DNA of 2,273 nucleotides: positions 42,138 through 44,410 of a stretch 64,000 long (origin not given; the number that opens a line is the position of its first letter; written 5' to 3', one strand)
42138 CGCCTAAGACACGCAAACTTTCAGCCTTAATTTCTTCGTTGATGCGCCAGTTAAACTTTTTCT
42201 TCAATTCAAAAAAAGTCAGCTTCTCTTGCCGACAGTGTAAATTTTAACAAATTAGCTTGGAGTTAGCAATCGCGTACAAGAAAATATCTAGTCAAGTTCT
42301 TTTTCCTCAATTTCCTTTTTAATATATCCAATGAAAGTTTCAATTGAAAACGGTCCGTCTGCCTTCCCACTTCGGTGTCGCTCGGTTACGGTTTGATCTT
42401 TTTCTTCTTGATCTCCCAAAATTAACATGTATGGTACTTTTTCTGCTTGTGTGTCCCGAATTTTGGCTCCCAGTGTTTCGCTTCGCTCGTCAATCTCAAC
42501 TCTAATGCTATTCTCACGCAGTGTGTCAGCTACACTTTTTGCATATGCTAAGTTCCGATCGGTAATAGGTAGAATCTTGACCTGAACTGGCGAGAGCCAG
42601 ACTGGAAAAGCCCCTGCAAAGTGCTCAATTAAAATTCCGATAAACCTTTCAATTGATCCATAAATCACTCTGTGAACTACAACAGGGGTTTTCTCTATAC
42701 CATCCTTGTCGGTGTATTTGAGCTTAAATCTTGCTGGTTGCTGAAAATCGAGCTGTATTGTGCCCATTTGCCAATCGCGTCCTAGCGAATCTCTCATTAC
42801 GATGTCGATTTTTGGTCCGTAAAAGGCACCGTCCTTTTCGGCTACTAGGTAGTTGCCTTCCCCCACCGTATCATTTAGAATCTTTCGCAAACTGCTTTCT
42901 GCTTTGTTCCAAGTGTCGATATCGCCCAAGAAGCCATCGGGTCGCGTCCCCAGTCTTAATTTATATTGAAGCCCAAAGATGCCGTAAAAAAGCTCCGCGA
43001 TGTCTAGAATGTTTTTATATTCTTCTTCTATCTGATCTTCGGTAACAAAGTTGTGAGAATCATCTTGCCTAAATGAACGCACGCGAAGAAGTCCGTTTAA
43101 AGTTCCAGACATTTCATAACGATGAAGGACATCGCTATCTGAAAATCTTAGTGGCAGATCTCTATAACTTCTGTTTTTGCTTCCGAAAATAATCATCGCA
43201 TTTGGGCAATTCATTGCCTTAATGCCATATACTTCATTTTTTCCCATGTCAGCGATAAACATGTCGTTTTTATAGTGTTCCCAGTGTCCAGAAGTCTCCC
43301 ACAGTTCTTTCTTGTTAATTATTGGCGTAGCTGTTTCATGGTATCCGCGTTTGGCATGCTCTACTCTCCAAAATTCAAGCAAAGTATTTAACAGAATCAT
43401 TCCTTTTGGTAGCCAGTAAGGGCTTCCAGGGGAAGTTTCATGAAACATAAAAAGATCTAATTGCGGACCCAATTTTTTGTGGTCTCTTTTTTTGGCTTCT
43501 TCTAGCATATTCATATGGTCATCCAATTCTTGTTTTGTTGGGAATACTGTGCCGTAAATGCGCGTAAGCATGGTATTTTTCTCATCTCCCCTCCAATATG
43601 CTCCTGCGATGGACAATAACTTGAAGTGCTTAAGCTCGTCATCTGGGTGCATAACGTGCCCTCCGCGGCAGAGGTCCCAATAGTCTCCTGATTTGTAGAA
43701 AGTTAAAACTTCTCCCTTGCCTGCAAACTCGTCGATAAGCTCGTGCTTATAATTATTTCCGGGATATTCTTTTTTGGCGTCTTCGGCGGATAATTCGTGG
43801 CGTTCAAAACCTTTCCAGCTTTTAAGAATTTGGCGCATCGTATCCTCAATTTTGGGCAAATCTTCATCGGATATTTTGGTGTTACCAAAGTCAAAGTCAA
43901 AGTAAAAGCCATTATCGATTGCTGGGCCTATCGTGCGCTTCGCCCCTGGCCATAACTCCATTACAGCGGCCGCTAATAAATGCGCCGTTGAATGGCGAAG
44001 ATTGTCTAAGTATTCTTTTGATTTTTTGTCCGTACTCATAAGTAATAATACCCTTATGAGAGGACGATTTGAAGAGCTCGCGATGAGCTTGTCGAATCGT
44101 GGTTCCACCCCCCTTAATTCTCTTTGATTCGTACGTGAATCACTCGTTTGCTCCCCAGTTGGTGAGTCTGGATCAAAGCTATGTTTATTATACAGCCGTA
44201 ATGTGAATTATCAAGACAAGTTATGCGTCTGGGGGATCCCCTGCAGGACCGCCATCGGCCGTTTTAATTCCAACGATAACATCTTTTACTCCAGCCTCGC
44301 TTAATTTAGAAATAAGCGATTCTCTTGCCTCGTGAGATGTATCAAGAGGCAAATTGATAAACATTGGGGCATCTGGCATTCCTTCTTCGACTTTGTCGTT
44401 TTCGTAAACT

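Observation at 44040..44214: Putative ultrashort threonine T-box riboswitch with a strong promoter upstream of thrS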

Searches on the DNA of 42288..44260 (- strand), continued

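Call 63: search_with_rna_model(model_id=R1, sources=[window, L163, L165, L166, L167, L169, L057, L058, L026, L059, L019, L002, L080, L035, L087, L098, L119, L138, L134, L111, L153, L150, L001, L015, L037, L041, L066, L067, L074, L083, L105, L107], max_evalue=1, make_alignment=true)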
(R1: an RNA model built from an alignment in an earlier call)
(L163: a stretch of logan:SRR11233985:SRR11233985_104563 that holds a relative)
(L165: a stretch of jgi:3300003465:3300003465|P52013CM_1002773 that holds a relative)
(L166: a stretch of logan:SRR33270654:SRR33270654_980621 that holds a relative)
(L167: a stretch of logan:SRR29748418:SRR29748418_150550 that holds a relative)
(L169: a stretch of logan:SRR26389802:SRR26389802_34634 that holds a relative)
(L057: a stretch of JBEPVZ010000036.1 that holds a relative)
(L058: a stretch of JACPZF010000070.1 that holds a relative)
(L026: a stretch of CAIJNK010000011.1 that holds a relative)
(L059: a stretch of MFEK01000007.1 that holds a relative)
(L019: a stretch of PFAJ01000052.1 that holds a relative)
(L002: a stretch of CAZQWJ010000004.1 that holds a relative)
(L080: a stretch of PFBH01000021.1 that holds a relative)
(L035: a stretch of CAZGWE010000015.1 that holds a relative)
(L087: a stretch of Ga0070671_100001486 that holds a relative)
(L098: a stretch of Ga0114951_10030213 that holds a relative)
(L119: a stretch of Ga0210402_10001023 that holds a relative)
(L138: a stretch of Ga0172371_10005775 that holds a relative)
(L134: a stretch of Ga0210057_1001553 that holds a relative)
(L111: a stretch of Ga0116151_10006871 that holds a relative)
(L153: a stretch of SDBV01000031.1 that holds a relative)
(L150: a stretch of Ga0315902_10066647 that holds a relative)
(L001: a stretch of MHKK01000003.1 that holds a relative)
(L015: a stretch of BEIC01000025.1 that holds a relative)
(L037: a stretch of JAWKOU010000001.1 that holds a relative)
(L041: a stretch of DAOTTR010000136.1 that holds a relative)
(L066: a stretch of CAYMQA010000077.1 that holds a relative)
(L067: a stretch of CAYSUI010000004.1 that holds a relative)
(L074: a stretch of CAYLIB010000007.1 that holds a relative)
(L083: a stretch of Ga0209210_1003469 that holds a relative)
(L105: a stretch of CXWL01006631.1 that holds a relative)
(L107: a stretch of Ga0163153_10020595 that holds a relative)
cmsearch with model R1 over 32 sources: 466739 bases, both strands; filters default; matches with E-value up to 1: 24.
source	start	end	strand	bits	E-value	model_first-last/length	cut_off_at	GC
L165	9878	9984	+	106.5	4.9e-21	1-106/106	no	0.5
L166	5278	5381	+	104.1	1.7e-20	1-106/106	no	0.54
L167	9848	9953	+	101.4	6.5e-20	1-106/106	no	0.47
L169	9884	9986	+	98.7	2.6e-19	1-106/106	no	0.43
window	44056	44180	-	86.7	1.1e-16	1-106/106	no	0.49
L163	1941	2088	+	77.7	1.1e-14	1-106/106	no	0.51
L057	5401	5526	+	52.4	4.4e-09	1-106/106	no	0.4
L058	1855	1962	+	42.7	5.9e-07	1-106/106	no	0.47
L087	1822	1914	+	34.3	4.2e-05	1-106/106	no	0.51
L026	9767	9871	+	34.2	4.5e-05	1-106/106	no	0.46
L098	1071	1179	+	31.6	0.00017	1-106/106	no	0.43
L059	9764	9879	+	31.4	0.00019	1-106/106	no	0.57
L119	2815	2930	+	30.9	0.00024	1-106/106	no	0.47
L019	9529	9703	+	28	0.001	1-106/106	no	0.5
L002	9744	9842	+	21.9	0.024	1-106/106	no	0.59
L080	2980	3088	+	19.8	0.068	1-106/106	no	0.55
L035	6165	6277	+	18.6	0.13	1-106/106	no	0.53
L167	19922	19956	+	17.9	0.18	70-104/106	no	0.51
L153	5174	5266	+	17.5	0.22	1-106/106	no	0.45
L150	1712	1810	+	17.4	0.23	1-106/106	no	0.32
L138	1720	1827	+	17.1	0.28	1-106/106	no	0.45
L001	2114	2213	+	16.9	0.29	1-106/106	no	0.47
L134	2781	2925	+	16.4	0.4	1-106/106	no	0.57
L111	143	240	+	15.3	0.67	1-106/106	no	0.61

Alignment A3: 24 matches aligned to the model, 270 columns, each read 5' to 3' on its own strand. Consensus structure (alignment columns), stored with it:
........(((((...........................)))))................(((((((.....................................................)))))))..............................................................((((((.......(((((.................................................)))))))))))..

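Call 72: search_rna_families(sources=[L167, L153, L165, L163], threshold=evalue, max_evalue=0.01)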
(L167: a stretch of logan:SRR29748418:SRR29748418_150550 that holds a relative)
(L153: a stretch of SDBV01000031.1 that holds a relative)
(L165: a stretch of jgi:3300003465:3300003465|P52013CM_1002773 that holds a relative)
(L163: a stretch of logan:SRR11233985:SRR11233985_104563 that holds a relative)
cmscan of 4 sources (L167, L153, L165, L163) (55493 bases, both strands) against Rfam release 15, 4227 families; matches with E-value up to 0.01: 8.
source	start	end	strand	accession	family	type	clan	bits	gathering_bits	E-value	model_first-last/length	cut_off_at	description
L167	19674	19957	+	RF00230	T-box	Cis-reg; leader;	-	92.8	93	4.8e-19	1-219/219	no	T-box leader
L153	4989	5265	+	RF00230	T-box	Cis-reg; leader;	-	85.8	93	2.9e-17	1-219/219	no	T-box leader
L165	6511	6584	+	RF00005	tRNA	Gene; tRNA;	CL00001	66.1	29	3.2e-12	1-71/71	no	tRNA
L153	1007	1080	+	RF00005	tRNA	Gene; tRNA;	CL00001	66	29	3.3e-12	1-71/71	no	tRNA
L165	6599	6671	+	RF00005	tRNA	Gene; tRNA;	CL00001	62.8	29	2.5e-11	1-71/71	no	tRNA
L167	3290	3363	+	RF00005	tRNA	Gene; tRNA;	CL00001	62.5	29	3.2e-11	1-71/71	no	tRNA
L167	7969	8042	+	RF00005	tRNA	Gene; tRNA;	CL00001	61.7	29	5.3e-11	1-71/71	no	tRNA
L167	19992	20077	+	RF00005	tRNA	Gene; tRNA;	CL00001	52.4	29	1.8e-08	1-71/71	no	tRNA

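Call 78: search_with_rna_model(model_id=R1, sources=[window, L163, L165, L166, L167, L169, L057, L058, L026, L059, L019, L002, L080, L035, L087, L098, L119, L138], max_evalue=0.05, make_alignment=true)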
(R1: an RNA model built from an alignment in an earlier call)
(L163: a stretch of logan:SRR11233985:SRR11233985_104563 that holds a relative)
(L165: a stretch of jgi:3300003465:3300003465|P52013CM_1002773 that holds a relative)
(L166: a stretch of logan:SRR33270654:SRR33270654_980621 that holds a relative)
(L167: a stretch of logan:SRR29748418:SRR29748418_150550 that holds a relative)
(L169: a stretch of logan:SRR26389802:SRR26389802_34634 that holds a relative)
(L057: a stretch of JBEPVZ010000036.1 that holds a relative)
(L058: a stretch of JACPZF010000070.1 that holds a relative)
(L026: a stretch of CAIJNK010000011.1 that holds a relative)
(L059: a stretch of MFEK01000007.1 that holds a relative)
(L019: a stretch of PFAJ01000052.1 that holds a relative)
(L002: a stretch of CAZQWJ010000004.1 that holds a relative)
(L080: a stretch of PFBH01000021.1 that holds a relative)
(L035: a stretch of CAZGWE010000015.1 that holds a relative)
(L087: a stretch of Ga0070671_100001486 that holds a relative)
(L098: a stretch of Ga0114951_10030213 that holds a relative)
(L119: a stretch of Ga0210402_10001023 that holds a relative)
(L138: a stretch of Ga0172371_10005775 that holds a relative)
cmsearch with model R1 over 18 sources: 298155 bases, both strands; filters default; matches with E-value up to 0.05: 16.
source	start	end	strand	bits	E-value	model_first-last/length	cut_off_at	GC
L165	9878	9984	+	106.5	3.1e-21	1-106/106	no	0.5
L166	5278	5381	+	104.1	1.1e-20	1-106/106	no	0.54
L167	9848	9953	+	101.4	4.2e-20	1-106/106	no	0.47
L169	9884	9986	+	98.7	1.7e-19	1-106/106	no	0.43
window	44056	44180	-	86.7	7.3e-17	1-106/106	no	0.49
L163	1941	2088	+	77.7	7.3e-15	1-106/106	no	0.51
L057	5401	5526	+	52.4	2.8e-09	1-106/106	no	0.4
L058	1855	1962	+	42.7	3.8e-07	1-106/106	no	0.47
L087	1822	1914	+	34.3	2.7e-05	1-106/106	no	0.51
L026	9767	9871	+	34.2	2.9e-05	1-106/106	no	0.46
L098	1071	1179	+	31.6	0.00011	1-106/106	no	0.43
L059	9764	9879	+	31.4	0.00012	1-106/106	no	0.57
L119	2815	2930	+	30.9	0.00015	1-106/106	no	0.47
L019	9529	9703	+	28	0.00067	1-106/106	no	0.5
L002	9744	9842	+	21.9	0.015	1-106/106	no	0.59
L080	2980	3088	+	19.8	0.043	1-106/106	no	0.55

Alignment A4: 16 matches aligned to the model, 267 columns, each read 5' to 3' on its own strand. Consensus structure (alignment columns), stored with it:
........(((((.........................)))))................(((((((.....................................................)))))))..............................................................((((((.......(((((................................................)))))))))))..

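Call 86: search_with_rna_model(model_id=R1, sources=[L163, L165, L166, L167, L169, L057, L058, L026, L059, L019, L002, L080, L035, L087, L098, L119, L138], max_evalue=0.05, make_alignment=true)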
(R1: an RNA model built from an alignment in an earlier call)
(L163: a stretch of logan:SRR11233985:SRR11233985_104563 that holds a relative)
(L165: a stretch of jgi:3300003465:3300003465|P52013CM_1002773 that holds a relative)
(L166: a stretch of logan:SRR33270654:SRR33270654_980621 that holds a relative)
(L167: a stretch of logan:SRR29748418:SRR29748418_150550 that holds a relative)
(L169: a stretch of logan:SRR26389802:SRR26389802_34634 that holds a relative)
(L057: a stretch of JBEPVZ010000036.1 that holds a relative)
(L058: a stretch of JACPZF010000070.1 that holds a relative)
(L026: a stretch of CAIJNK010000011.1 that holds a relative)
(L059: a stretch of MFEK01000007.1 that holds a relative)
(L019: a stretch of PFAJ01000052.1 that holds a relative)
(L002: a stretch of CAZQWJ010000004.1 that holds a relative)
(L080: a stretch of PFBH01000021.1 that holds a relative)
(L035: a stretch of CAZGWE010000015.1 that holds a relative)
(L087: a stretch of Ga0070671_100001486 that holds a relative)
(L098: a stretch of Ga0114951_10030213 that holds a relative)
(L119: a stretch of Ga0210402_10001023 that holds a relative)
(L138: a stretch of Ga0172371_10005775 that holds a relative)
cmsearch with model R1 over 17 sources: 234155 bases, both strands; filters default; matches with E-value up to 0.05: 15.
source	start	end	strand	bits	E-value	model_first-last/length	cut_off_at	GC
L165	9878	9984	+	106.5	2.4e-21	1-106/106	no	0.5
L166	5278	5381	+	104.1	8.5e-21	1-106/106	no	0.54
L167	9848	9953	+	101.4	3.3e-20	1-106/106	no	0.47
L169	9884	9986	+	98.7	1.3e-19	1-106/106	no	0.43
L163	1941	2088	+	77.7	5.7e-15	1-106/106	no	0.51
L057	5401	5526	+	52.4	2.2e-09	1-106/106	no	0.4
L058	1855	1962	+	42.7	3e-07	1-106/106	no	0.47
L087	1822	1914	+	34.3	2.1e-05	1-106/106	no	0.51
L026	9767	9871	+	34.2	2.3e-05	1-106/106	no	0.46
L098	1071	1179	+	31.6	8.6e-05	1-106/106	no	0.43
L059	9764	9879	+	31.4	9.3e-05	1-106/106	no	0.57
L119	2815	2930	+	30.9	0.00012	1-106/106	no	0.47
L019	9529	9703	+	28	0.00053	1-106/106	no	0.5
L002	9744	9842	+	21.9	0.012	1-106/106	no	0.59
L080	2980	3088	+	19.8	0.034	1-106/106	no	0.55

Alignment A5: 15 matches aligned to the model, 254 columns, each read 5' to 3' on its own strand. Consensus structure (alignment columns), stored with it:
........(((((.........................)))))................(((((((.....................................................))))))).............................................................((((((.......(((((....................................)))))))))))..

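Call 87: build_rna_model(alignment_id=A5)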
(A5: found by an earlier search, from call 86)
Model R2 built from alignment A5 (15 sequences, 254 columns); structure: stored with the alignment.
model positions 111; base pairs 23; branch points 2; effective number of sequences 3.89; information 0.59 bits per position. Calibrated on 0.2 Mb of random sequence (short: E-values are rough).
structure used (alignment columns):
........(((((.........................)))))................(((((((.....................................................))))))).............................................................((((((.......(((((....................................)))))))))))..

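Call 88: search_with_rna_model(model_id=R2, source=window, max_evalue=10, show_alignments=1)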
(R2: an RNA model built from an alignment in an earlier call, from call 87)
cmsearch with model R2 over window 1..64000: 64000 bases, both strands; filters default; matches with E-value up to 10: 1.
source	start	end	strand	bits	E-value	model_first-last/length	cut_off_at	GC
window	44056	44180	-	72.7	4.8e-15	1-111/111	no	0.49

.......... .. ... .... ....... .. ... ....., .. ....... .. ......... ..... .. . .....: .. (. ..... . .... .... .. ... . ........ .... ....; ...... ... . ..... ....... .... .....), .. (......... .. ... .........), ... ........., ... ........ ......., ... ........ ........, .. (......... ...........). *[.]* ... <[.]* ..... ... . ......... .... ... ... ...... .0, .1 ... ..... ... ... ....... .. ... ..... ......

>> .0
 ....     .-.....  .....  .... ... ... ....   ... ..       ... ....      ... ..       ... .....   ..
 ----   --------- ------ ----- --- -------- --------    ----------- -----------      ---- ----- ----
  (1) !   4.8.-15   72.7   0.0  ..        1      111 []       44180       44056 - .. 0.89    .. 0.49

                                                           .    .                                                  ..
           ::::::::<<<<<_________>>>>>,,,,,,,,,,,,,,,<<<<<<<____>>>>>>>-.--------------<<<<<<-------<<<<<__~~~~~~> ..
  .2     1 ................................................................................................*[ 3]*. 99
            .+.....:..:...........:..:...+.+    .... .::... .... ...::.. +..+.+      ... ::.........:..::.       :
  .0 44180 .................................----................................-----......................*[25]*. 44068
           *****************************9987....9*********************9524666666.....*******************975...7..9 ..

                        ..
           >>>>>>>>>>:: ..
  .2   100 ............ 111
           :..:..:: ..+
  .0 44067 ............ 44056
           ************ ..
